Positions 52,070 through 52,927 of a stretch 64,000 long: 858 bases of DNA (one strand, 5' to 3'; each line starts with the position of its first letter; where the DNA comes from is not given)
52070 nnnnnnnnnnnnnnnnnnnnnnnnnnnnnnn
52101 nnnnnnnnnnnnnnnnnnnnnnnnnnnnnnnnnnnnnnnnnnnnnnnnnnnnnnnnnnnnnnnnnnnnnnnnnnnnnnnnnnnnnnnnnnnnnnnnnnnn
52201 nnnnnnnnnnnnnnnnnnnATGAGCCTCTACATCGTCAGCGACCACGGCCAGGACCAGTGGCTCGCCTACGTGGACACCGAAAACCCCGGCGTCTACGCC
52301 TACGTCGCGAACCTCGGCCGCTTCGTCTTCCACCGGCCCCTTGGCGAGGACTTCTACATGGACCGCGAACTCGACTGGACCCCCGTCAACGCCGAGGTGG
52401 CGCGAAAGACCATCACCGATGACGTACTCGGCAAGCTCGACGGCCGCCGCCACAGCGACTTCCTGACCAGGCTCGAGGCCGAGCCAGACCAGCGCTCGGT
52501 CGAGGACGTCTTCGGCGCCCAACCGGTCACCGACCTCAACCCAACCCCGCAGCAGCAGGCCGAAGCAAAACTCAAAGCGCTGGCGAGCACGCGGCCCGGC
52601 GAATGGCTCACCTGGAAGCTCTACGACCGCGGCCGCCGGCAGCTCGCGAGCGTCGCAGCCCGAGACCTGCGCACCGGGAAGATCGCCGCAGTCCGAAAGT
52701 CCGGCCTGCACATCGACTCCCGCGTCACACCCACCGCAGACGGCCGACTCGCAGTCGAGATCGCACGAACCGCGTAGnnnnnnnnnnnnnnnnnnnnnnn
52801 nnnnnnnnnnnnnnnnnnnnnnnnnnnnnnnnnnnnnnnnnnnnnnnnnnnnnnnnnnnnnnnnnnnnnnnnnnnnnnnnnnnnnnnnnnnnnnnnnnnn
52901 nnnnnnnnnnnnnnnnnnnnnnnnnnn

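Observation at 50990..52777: Small alarmone hydrolase - toxSAS-like synthetase - unknown: a candidate three-gene toxin-antitoxin module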

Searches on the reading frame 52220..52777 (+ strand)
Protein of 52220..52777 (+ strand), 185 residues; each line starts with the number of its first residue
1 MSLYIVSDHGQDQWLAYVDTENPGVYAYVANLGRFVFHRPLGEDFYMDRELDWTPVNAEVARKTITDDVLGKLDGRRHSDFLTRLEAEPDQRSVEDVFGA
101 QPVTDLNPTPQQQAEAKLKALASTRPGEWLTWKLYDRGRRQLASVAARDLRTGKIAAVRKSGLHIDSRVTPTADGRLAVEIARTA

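Call 3: search_protein_families(library=pfam, proteins=[window:52220-52777:+], max_evalue=0.1)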
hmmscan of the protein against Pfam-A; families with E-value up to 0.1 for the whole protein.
window:52220-52777:+ (185 aa): 0 families

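Call 4: search_protein_families(library=padloc, proteins=[window:52220-52777:+], max_evalue=0.1)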
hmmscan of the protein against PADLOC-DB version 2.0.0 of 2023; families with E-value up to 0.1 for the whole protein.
window:52220-52777:+ (185 aa): 0 families

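Call 5: search_protein_families(library=ncbifam, proteins=[window:52220-52777:+], max_evalue=0.1)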
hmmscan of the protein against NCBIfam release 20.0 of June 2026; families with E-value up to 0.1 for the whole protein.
window:52220-52777:+ (185 aa): 0 families

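Call 19: search_solved_structures(query=window:52220-52777:+, max_evalue=10, show_alignments=1)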
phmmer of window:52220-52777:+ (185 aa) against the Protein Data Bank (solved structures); distinct sequences matched with E-value up to 10: 19.
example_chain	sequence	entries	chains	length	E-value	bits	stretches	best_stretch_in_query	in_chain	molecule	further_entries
4v7h_AC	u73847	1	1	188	0.011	18.8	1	28-157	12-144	40S ribosomal protein S3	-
4v4b_AC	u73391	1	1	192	0.011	18.8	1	28-157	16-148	40S ribosomal protein S3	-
4bsz_A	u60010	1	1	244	0.016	18.3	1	28-155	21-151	40S RIBOSOMAL PROTEIN S3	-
4u3m_S3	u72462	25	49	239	0.016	18.2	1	28-155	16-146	40S ribosomal protein S3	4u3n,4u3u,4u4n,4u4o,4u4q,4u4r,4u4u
3j6x_S3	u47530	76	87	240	0.016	18.2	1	28-155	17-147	40S ribosomal protein S3 | 40S ribosomal protein rpS3 (S3p) | uS3 (yeast S3)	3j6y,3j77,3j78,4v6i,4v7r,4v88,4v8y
4v92_BD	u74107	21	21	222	0.017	18.2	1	28-156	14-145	US3 | 40S ribosomal protein S3 | RPS3 isoform 1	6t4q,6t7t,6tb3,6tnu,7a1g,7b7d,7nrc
4uer_C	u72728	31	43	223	0.017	18.2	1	28-156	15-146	US3 | 40S ribosomal protein S3 | Small ribosomal subunit protein uS3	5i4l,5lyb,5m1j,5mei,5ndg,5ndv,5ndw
8zo9_1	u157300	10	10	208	0.054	16.6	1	114-172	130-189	VCPI-1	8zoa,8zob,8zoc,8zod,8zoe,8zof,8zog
5it7_D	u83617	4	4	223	0.29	14.2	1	28-116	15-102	KLLA0D08305p | Ribosomal protein uS3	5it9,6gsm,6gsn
3j80_D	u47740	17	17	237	0.3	14.1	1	28-116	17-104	uS3 | KLLA0D08305p | 40S ribosomal protein S3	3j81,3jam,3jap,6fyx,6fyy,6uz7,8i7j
9axt_AG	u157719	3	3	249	0.43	13.6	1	28-81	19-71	Small ribosomal subunit protein uS3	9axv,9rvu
3jbn_D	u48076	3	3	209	0.43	13.6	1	25-88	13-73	40S ribosomal protein uS3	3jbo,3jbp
8auv_a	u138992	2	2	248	0.48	13.5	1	31-82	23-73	uS3 (40S ribosomal protein S3) | 40S ribosomal protein S3-2-like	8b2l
3j7a_D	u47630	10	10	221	0.48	13.5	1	25-87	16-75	40S ribosomal protein uS3 | 40S ribosomal protein S3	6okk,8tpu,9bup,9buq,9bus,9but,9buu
9vth_SB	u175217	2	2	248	0.51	13.4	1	31-82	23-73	30S ribosomal protein S3, chloroplastic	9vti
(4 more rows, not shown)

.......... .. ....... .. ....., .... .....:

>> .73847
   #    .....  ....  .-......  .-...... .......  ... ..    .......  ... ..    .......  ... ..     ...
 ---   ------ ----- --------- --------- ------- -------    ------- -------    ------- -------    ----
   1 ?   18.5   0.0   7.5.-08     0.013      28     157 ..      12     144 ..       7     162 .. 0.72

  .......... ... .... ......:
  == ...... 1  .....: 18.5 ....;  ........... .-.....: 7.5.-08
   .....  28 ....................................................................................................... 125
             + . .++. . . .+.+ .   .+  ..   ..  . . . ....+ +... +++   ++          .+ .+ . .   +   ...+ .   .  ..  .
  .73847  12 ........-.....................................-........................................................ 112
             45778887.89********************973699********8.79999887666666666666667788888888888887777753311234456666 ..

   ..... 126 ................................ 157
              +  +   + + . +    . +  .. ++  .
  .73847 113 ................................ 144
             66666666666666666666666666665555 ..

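Call 20: search_protein_families(library=phrogs, proteins=[window:52220-52777:+], max_evalue=0.1)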
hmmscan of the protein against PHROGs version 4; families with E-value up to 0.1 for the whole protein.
window:52220-52777:+ (185 aa): 0 families

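Call 21: find_homologous_proteins(query=window:52220-52777:+)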
Query window:52220-52777:+ (185 aa): 28 proteins with E <= 0.001 among 278 candidates.
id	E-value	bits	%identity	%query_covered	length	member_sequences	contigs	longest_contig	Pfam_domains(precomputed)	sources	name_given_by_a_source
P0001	5.8e-114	396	96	100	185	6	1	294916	-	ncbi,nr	ncbi:hypothetical protein LRS58_12105 [Rhodococcus sp. BH2-1]|nr:hypothetical protein [Rhodococcus s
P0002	7.5e-107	373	89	100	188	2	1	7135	-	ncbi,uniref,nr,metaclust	ncbi:hypothetical protein [Rhodococcus sp. LB1]|uniref:hypothetical protein n=1 Tax=Rhodococcus sp. 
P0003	5.7e-100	351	84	100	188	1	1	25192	-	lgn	-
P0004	2.3e-86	306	74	100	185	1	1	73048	-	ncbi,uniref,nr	ncbi:hypothetical protein [Prescottella subtropica]|uniref:hypothetical protein n=1 Tax=Prescottella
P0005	7.0e-84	298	71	100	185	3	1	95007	-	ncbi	ncbi:hypothetical protein [Prescottella equi]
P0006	6.6e-79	282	67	99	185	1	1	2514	-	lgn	-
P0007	1.8e-76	274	70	100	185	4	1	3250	-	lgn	-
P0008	3.3e-75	270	69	100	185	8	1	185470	-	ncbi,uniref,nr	ncbi:hypothetical protein [Rhodococcus pyridinivorans]|uniref:hypothetical protein n=1 Tax=Rhodococc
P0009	5.5e-74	266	68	100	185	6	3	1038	-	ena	-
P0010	3.6e-73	263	68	100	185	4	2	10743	-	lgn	-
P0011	1.6e-72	261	68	100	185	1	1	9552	-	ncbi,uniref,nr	ncbi:hypothetical protein KUG88_29215 [Rhodococcus rhodochrous]|uniref:hypothetical protein n=1 Tax=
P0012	1.7e-72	261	66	100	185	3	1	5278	-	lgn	-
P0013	1.9e-72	261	68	100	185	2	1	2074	-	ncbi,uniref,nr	ncbi:hypothetical protein [Rhodococcus sp. R1101]|uniref:hypothetical protein n=1 Tax=Rhodococcus sp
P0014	5.0e-70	253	65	100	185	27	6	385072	-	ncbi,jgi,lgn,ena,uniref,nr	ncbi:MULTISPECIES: hypothetical protein [Rhodococcus]|uniref:hypothetical protein n=1 Tax=Rhodococcu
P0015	1.2e-69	252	66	100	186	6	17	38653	-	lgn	-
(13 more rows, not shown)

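Call 36: predict_structure(alignment_id=A2)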
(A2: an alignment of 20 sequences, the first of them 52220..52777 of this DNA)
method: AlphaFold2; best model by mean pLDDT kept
length: 185 residues; sequences in the alignment: 20
mean_pLDDT: 81.6   pTM: 0.50
mean pLDDT of the five models: 81.6, 78.6, 71.0, 62.2, 58.9
residues with pLDDT >= 90: 32; 70-90: 122; 50-70: 31; < 50: 0
segments of 3 or more residues with pLDDT < 50: none
pLDDT, mean of each block of 10 residues (from residue 1): 79 80 79 83 62 82 86 80 86 82 57 75 85 87 94 87 92 89 89
secondary structure, 60 per line:
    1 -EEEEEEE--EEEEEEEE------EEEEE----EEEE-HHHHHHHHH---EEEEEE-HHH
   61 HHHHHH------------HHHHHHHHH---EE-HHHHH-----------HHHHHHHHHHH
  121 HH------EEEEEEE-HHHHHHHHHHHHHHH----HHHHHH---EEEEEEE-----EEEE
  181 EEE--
elements in order: E2-8 E11-18 E25-29 E34-37 H39-47 E51-56 H58-66 H79-87 H94-98 H110-122 E129-135 H137-151 H156-161 E165-171 E177-183

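Call 37: search_protein_representatives(alignment_id=A2)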
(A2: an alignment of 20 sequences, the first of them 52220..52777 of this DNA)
Query: 20 sequences, 185 profile positions. Proteins with E-value up to 0.001 (for the whole library): 150; up to 1e-10: 79; up to 1e-30: 17. The best 150 are listed.
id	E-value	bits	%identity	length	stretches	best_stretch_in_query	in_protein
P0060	4.3e-75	267.8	-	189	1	1-185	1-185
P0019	2.4e-50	187.2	-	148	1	1-103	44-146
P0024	2.3e-46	174.2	-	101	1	86-185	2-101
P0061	2.4e-44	167.6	-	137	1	37-140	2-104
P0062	1.0e-40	155.8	-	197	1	1-185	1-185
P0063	2.7e-39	151.1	-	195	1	1-180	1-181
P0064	8.6e-38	146.2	-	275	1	1-183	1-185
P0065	2.4e-37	144.8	-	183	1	1-185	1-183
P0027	5.4e-36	140.4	-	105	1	1-100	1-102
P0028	5.2e-35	137.2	-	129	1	72-185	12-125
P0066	7.5e-35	136.7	-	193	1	1-183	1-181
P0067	2.2e-34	135.1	-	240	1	1-185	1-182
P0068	3.7e-34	134.4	-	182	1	1-183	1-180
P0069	6.1e-34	133.7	-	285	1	3-183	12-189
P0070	6.9e-33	130.3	-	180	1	1-171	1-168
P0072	5.5e-32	127.3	-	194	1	3-183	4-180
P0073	9.2e-30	120.1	-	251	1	1-183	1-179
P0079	1.5e-26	109.6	-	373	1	1-170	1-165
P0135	1.5e-10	57.4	-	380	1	2-98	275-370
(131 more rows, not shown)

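Call 41: fold_search(model_id=the predicted structure, library=pdb)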
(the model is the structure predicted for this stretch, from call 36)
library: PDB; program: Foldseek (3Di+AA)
matches with E <= 10: 326; with E <= 0.001: 0
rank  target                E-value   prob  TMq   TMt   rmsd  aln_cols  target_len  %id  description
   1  4obw_C                1.8e-01  0.41  0.21  0.18  10.4       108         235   12  crystal structure of yeast Coq5 in the SAM bound form (released 2014-08-06)
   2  4obw_B                3.4e-01  0.23  0.20  0.17  10.9       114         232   11  crystal structure of yeast Coq5 in the SAM bound form (released 2014-08-06)
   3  4obw_A                4.0e-01  0.30  0.21  0.18  10.2       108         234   10  crystal structure of yeast Coq5 in the SAM bound form (released 2014-08-06)
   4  8k1r_A                5.1e-01  0.54  0.22  0.12   5.8        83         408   17  YeeE(TsuA)-YeeD(TsuB) complex for thiosulfate uptake (released 2024-03-27)
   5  7kd3_A                5.1e-01  0.21  0.16  0.25   8.3        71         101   18  Structure of an HxlR/DUF24 family transcription regulator, CdTR_3200 from hypervirulent Clostridioides difficile R2029 (released 2021-09-15)
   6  4e70_B                5.7e-01  0.44  0.25  0.14   7.9        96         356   14  Crystal Structure Analysis of Coniferyl Alcohol 9-O-Methyltransferase from Linum Nodiflorum in Complex with Coniferyl  (released 2013-05-01)
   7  3r0a_A                6.0e-01  0.21  0.19  0.27  12.9       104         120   15  Possible transcriptional regulator from Methanosarcina mazei Go1 (gi 21227196) (released 2011-03-23)
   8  4v7e_CX               6.0e-01  0.08  0.15  0.21  20.1       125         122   15  Model of the small subunit RNA based on a 5.5 A cryo-EM map of Triticum aestivum translating 80S ribosome (released 2014-07-09)
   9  3tr1                  7.6e-01  0.20  0.19  0.10   6.2        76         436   20  Structure of a 3-phosphoshikimate 1-carboxyvinyltransferase (aroA) from Coxiella burnetii (released 2011-09-28)
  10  5f8c_A                8.1e-01  0.18  0.21  0.13   7.8       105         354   14  Rv2258c-unbound (released 2016-06-29)
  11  1u6m_A                8.1e-01  0.06  0.23  0.22  10.9       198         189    9  The crystal structure of acetyltransferase (released 2004-12-14)
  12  7zlm_J                8.1e-01  0.04  0.14  0.16  15.6       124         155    9  Crystal structure of SOCS2:ElonginB:ElonginC in complex with compound MN551 (released 2023-04-26)
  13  3slh_A                8.6e-01  0.18  0.18  0.09   6.5        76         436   17  1.70 Angstrom resolution structure of 3-phosphoshikimate 1-carboxyvinyltransferase (AroA) from Coxiella burnetii in co (released 2011-07-20)
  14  2ggd                  9.1e-01  0.16  0.18  0.10   6.5        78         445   20  CP4 EPSP synthase Ala100Gly liganded with S3P and Glyphosate (released 2006-08-22)
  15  2z9o_B                9.1e-01  0.05  0.18  0.16  16.1       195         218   11  Crystal structure of the dimeric form of RepE in complex with the repE operator DNA (released 2007-11-27)
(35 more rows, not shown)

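Call 44: find_encoding_contigs(protein=P0135, flank=5000, max_places=4)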
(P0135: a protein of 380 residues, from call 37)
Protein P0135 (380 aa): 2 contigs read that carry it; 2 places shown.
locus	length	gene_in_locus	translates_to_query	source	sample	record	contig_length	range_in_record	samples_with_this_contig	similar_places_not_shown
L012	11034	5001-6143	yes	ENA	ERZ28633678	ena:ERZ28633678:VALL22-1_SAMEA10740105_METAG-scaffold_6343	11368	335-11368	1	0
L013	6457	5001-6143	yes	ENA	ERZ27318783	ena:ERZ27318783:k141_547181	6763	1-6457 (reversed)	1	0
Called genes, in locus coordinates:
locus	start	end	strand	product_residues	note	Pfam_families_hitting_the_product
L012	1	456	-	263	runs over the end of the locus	?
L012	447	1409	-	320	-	PF00092:VWA, PF13519:VWA_2 (weak)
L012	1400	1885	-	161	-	-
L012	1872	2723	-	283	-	PF01882:DUF58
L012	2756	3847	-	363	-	PF20030:bpMoxR, PF07726:AAA_3, PF07728:AAA_5, PF17863:AAA_lid_2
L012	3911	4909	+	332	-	PF13539:Peptidase_M15_4, PF01471:PG_binding_1, PF09374:PG_binding_3 (faint), PF01471:PG_binding_1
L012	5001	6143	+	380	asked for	-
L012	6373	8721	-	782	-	-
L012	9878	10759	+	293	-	PF03009:GDPD, PF16387:DUF4996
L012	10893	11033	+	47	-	?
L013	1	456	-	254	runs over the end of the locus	?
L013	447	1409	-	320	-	PF00092:VWA, PF13519:VWA_2 (weak)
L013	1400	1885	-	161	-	-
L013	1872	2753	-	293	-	PF01882:DUF58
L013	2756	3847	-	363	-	PF20030:bpMoxR, PF07726:AAA_3, PF07728:AAA_5, PF17863:AAA_lid_2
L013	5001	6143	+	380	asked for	-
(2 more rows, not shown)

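Call 45: find_encoding_contigs(protein=P0065, flank=4000, max_places=3)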
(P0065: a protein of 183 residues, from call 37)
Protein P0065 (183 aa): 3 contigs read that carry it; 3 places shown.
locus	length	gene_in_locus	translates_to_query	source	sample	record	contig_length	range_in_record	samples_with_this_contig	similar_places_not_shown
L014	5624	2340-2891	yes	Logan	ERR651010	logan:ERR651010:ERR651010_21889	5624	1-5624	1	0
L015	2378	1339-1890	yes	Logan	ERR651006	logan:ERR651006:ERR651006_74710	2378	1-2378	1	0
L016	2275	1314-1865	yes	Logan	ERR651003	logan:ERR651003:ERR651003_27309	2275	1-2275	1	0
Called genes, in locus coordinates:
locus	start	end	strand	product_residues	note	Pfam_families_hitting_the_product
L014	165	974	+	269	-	PF07510:GmrSD_C (weak)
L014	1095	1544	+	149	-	-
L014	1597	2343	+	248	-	-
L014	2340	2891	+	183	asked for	-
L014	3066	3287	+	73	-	-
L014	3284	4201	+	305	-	PF16684:ResT-TelK_cat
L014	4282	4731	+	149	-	-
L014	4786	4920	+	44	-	-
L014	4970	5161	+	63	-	-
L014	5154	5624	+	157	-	?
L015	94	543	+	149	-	-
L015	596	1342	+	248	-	-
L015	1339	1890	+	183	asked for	-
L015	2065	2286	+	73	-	-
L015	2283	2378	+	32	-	?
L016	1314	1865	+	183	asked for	-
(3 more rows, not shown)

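Call 60: find_homologous_proteins(query=A4, max_evalue=0.001)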
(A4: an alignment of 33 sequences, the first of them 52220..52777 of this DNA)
Query A4 (33 sequences) (185 aa, profile of the alignment): 32 proteins with E <= 0.001 among 8000 candidates.
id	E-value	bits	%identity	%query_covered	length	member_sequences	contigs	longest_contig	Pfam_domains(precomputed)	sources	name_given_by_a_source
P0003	4.2e-63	231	84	100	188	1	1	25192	-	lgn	-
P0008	3.8e-61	224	69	100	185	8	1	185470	-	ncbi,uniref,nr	ncbi:hypothetical protein [Rhodococcus pyridinivorans]|uniref:hypothetical protein n=1 Tax=Rhodococc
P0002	3.9e-61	224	89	100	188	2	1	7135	-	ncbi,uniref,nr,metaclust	ncbi:hypothetical protein [Rhodococcus sp. LB1]|uniref:hypothetical protein n=1 Tax=Rhodococcus sp. 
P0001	9.8e-61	223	96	100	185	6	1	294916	-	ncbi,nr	ncbi:hypothetical protein LRS58_12105 [Rhodococcus sp. BH2-1]|nr:hypothetical protein [Rhodococcus s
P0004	1.5e-60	222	74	100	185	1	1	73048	-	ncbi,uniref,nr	ncbi:hypothetical protein [Prescottella subtropica]|uniref:hypothetical protein n=1 Tax=Prescottella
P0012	1.5e-60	222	66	100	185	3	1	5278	-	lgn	-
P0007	2.6e-60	221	70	100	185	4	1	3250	-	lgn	-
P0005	3.6e-60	221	71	100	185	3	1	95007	-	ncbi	ncbi:hypothetical protein [Prescottella equi]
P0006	4.3e-60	221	67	99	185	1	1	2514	-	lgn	-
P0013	7.8e-59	217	68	100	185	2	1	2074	-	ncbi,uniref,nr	ncbi:hypothetical protein [Rhodococcus sp. R1101]|uniref:hypothetical protein n=1 Tax=Rhodococcus sp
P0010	1.9e-58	215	68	100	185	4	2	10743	-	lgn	-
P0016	4.5e-58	214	64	100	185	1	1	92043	-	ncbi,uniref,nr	ncbi:hypothetical protein [Rhodococcus artemisiae]|uniref:Uncharacterized protein n=1 Tax=Rhodococcu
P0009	1.0e-57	213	68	100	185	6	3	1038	-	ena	-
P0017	1.7e-57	212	65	100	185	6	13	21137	-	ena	-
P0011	3.7e-57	211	68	100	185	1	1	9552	-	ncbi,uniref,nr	ncbi:hypothetical protein KUG88_29215 [Rhodococcus rhodochrous]|uniref:hypothetical protein n=1 Tax=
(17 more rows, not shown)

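Call 61: list_cluster_members(proteins=[P0062, P0063, P0064, P0066, P0067, P0068, P0069, P0073, P0079, P0072])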
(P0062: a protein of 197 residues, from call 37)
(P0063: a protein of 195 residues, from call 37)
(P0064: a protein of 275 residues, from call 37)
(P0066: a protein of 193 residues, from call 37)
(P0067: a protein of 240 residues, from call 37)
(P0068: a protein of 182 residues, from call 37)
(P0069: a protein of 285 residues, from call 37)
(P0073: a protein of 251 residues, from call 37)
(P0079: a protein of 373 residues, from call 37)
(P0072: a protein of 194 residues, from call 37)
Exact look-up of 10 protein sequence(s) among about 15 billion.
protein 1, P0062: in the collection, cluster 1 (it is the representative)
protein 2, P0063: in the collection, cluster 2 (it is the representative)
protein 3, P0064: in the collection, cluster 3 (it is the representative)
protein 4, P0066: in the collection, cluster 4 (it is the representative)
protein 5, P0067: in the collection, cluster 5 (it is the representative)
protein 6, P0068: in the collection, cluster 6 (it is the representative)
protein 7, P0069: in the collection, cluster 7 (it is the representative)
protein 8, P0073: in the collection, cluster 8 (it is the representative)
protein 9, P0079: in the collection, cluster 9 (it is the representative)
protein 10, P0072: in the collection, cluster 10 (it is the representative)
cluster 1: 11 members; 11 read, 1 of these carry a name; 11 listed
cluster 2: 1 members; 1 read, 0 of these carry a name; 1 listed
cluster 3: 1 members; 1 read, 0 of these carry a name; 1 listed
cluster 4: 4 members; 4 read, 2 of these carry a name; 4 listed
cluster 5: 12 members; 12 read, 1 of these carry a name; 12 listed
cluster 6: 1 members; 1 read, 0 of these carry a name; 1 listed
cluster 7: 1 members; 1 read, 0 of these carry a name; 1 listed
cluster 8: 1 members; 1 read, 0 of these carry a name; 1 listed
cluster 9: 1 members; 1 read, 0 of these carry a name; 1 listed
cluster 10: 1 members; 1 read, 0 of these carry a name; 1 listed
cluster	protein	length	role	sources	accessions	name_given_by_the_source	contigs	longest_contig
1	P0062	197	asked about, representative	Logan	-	-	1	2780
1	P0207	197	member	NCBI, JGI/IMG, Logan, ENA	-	hypothetical protein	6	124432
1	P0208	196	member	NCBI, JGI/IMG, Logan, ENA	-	-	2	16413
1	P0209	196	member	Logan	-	-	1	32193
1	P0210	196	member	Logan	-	-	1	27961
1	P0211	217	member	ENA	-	-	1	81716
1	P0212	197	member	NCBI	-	-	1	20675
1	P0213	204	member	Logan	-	-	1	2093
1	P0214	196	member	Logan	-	-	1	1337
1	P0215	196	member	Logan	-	-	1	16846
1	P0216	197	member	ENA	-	-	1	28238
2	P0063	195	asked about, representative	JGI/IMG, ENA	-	-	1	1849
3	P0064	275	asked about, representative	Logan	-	-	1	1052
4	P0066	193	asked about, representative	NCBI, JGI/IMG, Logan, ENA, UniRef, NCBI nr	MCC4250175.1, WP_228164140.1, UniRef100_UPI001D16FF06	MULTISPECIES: hypothetical protein [Microbacterium] | hypothetical protein | hypothetical protein n=1 Tax=Microbacterium TaxID=33882 RepID=UPI001D16FF06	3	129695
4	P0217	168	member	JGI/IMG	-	hypothetical protein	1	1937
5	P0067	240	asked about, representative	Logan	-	-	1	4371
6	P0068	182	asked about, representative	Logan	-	-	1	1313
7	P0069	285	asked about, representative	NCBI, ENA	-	-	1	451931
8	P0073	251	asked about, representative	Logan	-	-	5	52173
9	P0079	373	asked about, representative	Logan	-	-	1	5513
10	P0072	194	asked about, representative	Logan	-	-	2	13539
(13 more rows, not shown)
